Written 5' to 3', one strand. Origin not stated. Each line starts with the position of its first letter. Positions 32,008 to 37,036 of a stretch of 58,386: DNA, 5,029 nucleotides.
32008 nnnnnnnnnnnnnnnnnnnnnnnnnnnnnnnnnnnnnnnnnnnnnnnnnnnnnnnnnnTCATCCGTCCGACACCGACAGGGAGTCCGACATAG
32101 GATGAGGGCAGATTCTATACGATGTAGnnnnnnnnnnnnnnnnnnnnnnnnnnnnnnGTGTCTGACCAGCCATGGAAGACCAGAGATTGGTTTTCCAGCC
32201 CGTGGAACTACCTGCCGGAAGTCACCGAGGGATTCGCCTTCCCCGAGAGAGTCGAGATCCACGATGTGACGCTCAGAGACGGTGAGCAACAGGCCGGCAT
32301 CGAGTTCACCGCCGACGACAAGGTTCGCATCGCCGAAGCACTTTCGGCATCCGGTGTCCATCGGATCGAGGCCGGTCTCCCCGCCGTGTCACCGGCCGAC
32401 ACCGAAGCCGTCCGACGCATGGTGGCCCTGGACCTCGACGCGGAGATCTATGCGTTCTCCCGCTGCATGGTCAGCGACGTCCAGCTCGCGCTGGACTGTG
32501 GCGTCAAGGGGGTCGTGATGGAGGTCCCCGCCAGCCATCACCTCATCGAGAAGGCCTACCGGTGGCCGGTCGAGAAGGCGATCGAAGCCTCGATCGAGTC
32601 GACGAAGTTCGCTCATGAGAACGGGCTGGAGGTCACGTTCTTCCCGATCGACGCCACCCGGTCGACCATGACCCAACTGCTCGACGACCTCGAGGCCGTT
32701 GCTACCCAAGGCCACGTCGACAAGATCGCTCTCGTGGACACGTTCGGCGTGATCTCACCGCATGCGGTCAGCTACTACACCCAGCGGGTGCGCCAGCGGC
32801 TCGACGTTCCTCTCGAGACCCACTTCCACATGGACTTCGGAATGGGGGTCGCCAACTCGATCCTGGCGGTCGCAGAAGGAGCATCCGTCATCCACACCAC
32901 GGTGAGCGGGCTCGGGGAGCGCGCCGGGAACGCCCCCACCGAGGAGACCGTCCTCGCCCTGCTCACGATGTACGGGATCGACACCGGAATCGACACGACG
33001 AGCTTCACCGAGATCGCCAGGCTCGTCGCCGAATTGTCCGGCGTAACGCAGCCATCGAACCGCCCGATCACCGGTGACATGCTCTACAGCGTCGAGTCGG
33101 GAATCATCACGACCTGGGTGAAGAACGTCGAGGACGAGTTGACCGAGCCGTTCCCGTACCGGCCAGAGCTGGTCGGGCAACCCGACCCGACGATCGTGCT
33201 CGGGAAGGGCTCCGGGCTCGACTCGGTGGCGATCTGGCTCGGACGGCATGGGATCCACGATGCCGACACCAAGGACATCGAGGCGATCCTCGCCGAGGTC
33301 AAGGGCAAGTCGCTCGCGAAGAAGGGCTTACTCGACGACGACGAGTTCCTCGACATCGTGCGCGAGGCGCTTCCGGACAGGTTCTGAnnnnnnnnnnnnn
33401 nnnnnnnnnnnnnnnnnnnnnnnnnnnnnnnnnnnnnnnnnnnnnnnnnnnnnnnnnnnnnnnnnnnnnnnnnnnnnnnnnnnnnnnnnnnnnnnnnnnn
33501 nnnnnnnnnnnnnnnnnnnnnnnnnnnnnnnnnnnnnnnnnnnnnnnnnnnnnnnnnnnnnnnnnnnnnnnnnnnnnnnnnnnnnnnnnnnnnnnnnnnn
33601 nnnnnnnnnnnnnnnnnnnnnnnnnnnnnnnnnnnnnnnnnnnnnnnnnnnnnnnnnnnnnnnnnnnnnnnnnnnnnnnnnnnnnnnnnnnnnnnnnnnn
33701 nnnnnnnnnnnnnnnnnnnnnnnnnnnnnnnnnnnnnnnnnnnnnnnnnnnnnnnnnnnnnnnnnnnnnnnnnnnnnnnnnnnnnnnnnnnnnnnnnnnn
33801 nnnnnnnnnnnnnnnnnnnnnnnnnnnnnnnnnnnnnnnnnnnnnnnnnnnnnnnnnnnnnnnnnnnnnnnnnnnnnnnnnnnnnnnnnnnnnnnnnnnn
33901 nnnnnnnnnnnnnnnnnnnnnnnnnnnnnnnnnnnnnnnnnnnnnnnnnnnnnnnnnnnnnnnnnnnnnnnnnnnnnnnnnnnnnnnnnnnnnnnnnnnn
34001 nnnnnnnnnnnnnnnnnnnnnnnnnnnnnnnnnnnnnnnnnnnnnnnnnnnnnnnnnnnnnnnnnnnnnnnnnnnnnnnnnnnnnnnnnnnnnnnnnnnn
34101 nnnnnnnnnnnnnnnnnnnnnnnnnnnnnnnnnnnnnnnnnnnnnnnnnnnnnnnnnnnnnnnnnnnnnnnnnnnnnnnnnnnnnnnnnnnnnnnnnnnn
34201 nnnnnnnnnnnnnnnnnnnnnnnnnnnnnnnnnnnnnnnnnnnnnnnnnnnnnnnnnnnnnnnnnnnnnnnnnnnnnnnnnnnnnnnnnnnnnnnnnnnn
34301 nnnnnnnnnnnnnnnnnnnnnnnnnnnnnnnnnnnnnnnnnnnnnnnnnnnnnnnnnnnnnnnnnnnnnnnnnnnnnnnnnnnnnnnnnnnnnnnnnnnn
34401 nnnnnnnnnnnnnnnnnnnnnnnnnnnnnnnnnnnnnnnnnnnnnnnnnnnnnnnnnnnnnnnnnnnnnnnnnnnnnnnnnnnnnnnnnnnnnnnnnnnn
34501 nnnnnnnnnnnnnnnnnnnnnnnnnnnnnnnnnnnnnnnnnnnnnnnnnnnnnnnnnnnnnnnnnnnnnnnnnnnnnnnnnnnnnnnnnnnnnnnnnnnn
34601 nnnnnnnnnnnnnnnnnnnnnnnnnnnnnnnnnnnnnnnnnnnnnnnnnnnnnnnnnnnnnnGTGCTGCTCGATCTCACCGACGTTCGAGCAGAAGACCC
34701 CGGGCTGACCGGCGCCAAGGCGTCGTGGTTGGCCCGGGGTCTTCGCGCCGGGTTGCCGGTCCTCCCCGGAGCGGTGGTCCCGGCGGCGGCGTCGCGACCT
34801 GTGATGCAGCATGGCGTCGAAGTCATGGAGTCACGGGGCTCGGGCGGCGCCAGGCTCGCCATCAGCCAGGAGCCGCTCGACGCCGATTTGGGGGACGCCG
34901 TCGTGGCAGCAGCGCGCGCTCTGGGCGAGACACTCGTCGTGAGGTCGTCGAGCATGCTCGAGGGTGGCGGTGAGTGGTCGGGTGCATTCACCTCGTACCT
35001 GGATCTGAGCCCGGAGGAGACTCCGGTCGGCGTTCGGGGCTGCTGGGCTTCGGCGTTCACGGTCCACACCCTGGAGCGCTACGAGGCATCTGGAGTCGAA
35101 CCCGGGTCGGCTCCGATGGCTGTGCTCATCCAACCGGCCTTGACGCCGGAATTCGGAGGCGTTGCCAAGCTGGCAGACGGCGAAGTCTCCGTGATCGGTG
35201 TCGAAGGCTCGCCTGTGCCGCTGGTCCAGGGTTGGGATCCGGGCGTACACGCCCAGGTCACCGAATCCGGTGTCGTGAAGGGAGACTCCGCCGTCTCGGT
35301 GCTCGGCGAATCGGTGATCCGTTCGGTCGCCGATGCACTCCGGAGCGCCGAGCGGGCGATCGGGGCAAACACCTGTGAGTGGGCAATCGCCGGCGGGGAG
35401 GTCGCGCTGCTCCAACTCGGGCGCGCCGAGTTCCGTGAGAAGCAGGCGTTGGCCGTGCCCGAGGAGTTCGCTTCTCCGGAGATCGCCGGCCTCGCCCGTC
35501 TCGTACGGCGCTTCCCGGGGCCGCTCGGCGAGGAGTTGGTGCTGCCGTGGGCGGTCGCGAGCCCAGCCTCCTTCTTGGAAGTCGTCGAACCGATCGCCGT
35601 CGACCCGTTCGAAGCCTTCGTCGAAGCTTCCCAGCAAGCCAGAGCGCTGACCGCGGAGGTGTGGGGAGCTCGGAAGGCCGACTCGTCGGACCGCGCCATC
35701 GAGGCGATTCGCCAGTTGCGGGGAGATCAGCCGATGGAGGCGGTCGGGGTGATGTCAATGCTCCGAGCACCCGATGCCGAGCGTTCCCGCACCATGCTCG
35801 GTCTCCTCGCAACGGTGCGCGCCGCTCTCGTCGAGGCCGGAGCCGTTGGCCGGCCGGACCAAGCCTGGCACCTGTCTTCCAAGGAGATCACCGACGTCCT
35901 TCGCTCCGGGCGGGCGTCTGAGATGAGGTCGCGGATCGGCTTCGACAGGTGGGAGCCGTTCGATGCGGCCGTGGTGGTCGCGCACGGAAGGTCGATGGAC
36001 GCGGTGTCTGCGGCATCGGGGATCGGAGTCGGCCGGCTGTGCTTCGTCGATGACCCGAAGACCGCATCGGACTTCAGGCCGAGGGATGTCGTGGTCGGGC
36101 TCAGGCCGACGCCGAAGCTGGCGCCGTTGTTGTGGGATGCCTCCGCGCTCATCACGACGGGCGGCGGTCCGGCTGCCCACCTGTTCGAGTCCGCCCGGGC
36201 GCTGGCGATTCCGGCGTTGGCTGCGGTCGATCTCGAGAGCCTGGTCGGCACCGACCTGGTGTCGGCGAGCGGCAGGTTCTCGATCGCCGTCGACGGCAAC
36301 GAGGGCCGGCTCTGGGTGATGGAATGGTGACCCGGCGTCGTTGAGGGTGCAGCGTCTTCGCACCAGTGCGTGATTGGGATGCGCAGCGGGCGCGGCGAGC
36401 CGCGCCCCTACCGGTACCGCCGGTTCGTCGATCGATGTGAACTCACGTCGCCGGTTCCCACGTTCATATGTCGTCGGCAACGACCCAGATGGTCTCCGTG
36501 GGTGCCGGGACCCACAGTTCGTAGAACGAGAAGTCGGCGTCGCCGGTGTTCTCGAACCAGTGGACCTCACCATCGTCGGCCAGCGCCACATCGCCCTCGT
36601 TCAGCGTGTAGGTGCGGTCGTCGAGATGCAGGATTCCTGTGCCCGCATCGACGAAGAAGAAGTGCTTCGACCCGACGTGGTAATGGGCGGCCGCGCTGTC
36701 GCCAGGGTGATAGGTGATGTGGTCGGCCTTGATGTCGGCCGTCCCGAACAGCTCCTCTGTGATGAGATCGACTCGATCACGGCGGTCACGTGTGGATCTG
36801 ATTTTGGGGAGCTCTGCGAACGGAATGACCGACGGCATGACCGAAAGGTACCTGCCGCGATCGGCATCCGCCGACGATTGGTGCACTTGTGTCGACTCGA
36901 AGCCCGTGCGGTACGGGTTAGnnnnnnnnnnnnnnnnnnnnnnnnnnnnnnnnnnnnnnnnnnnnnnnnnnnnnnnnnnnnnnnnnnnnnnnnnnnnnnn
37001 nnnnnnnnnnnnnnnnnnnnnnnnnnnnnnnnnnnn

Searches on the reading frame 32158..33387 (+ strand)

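Call 47: search_protein_families(library=pfam, proteins=[window:32158-33387:+], max_evalue=0.00001)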
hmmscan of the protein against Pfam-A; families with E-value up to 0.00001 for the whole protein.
window:32158-33387:+ (409 aa): 1 family
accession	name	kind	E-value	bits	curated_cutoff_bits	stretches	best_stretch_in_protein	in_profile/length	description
PF00682.25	HMGL-like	-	8.1e-65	219.2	29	1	31-290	1-260/260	HMGL-like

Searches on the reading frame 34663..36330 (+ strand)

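Call 5: search_protein_families(library=pfam, proteins=[window:34663-36330:+])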
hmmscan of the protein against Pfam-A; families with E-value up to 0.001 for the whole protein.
window:34663-36330:+ (555 aa): 2 families
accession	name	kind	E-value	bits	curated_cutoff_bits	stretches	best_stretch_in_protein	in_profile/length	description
PF01326.24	PPDK_N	-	5.4e-11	42.8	27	1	16-168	4-185/328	Pyruvate phosphate dikinase, AMP/ATP-binding domain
PF00391.29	PEP-utilizers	-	2.6e-05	24.2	23.1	1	472-546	2-70/72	PEP-utilising enzyme, mobile domain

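Call 6: search_protein_families(library=ncbifam, proteins=[window:34663-36330:+])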
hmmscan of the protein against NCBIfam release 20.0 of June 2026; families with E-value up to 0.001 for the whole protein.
window:34663-36330:+ (555 aa): 10 families
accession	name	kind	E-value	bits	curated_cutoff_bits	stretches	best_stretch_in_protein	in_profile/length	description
NF004881.0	PRK06241.2-2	equivalog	8e-17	60.8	883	1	66-168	83-189/898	phosphoenolpyruvate synthase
NF052631.1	prodigiosin_PigC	equivalog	6.7e-12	44.1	1300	1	11-172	11-180/883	prodigiosin ligase PigC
TIGR01418.1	PEP_synth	equivalog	1.2e-11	43.7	739.75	1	447-521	356-430/784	pyruvate, water dikinase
NF052632.1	undecylprod_RedH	equivalog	1.4e-11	43.1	1350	1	4-172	5-176/880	undecylprodigiosin ligase RedH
NF005057.0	PRK06464.1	equivalog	4.3e-11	41.6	598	1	447-522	360-435/798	phosphoenolpyruvate synthase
NF041857.1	RIF_Ptrans_rph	equivalog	3.7e-09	35.5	999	1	60-172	78-195/864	rifamycin-inactivating phosphotransferase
NF004878.0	PRK06241.1-3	subfamily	1.1e-07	30.4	945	1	64-172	83-196/891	phosphoenolpyruvate synthase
NF004877.0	PRK06241.1-2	subfamily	1.9e-06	26.5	866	1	63-172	83-197/869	phosphoenolpyruvate synthase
NF004880.0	PRK06241.2-1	equivalog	2.1e-06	26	972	1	2-251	4-276/837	phosphoenolpyruvate synthase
NF004882.0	PRK06241.2-3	equivalog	3.6e-05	22.1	850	0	91-168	101-180/827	phosphoenolpyruvate synthase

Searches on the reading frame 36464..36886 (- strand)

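Call 5: search_protein_families(library=pfam, proteins=[window:36464-36886:-])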
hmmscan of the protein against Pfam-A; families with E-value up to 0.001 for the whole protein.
window:36464-36886:- (140 aa): 4 families
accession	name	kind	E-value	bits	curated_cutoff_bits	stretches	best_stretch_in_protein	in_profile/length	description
PF07883.17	Cupin_2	-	5.6e-17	61.7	27.2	1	56-125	2-68/70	Cupin domain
PF02311.25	AraC_binding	-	4.4e-07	30.2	21.1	1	60-122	11-72/135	AraC-like ligand binding domain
PF01050.24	MannoseP_isomer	-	0.00052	20.6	23.6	1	53-123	29-99/116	Mannose-6-phosphate isomerase C-terminal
PF13517.12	FG-GAP_3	-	0.00083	20.3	26.9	0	99-137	9-48/61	FG-GAP-like repeat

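Call 6: search_protein_families(library=ncbifam, proteins=[window:36464-36886:-])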
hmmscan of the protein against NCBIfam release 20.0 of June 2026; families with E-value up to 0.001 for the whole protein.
window:36464-36886:- (140 aa): 2 families
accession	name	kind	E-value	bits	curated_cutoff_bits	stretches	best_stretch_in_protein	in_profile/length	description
NF049940.1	MandnitrLy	equivalog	2.6e-05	24.1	140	1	49-120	32-103/130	(R)-mandelonitrile lyase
TIGR03404.1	bicupin_oxalic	subfamily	0.0002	20.6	254.2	1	39-125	231-323/367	bicupin, oxalate decarboxylase family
